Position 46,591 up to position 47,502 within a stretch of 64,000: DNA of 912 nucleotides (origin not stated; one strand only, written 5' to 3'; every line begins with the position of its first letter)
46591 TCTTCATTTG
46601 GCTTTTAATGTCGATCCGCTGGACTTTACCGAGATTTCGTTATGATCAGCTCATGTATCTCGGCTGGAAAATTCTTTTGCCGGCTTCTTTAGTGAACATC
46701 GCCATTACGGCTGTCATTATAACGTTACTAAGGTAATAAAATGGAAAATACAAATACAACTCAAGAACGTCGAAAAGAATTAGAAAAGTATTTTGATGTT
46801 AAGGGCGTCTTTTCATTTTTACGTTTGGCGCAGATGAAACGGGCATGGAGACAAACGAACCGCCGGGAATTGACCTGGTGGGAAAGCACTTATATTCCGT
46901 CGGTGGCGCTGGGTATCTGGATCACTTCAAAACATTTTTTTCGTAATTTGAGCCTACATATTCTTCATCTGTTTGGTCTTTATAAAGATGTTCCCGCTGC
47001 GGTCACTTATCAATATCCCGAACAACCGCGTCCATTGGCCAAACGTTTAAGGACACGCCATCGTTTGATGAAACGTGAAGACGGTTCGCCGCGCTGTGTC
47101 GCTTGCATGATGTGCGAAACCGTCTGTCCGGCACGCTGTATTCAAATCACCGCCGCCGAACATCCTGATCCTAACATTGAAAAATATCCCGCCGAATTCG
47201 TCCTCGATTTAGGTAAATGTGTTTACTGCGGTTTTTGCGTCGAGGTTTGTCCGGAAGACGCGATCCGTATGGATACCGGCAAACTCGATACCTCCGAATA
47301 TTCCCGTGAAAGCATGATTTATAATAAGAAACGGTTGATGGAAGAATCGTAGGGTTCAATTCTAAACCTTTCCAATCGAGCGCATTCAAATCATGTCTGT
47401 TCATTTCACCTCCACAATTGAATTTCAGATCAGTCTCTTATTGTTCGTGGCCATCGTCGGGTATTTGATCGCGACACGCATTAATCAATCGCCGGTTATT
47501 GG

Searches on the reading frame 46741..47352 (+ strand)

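Call 9: search_protein_families(library=pfam, proteins=[window:46741-47352:+], max_evalue=0.001)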
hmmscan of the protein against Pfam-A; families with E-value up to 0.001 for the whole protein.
window:46741-47352:+ (203 aa): 11 families
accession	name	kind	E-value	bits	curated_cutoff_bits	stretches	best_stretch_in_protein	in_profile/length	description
PF00037.32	Fer4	-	2.9e-11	43.1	21.1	1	154-176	2-24/24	4Fe-4S binding domain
PF12838.12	Fer4_7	-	4.5e-09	37.1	27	1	118-174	1-52/52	4Fe-4S dicluster domain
PF13484.11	Fer4_16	-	9.3e-09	36.4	30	1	159-197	1-39/66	4Fe-4S double cluster binding domain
PF13183.11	Fer4_8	-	1.1e-07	32.7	27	0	100-131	33-66/68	4Fe-4S dicluster domain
PF14697.11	Fer4_21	-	1.1e-07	32.3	35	1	158-177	39-59/59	4Fe-4S dicluster domain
PF13187.11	Fer4_9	-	1.7e-07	31.6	27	1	118-175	1-52/52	4Fe-4S dicluster domain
PF12797.12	Fer4_2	-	1e-06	28.7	24.5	0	154-172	4-22/22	4Fe-4S binding domain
PF12837.12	Fer4_6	-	1.4e-06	28.4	25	1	157-175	6-24/24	4Fe-4S binding domain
PF13237.11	Fer4_10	-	6.2e-06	26.5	25.5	1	117-171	7-53/53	4Fe-4S dicluster domain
PF13534.11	Fer4_17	-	6.3e-06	27.1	22.2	0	92-131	18-58/61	4Fe-4S dicluster domain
PF13746.11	Fer4_18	-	0.0006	20.4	27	0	104-132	46-74/114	4Fe-4S dicluster domain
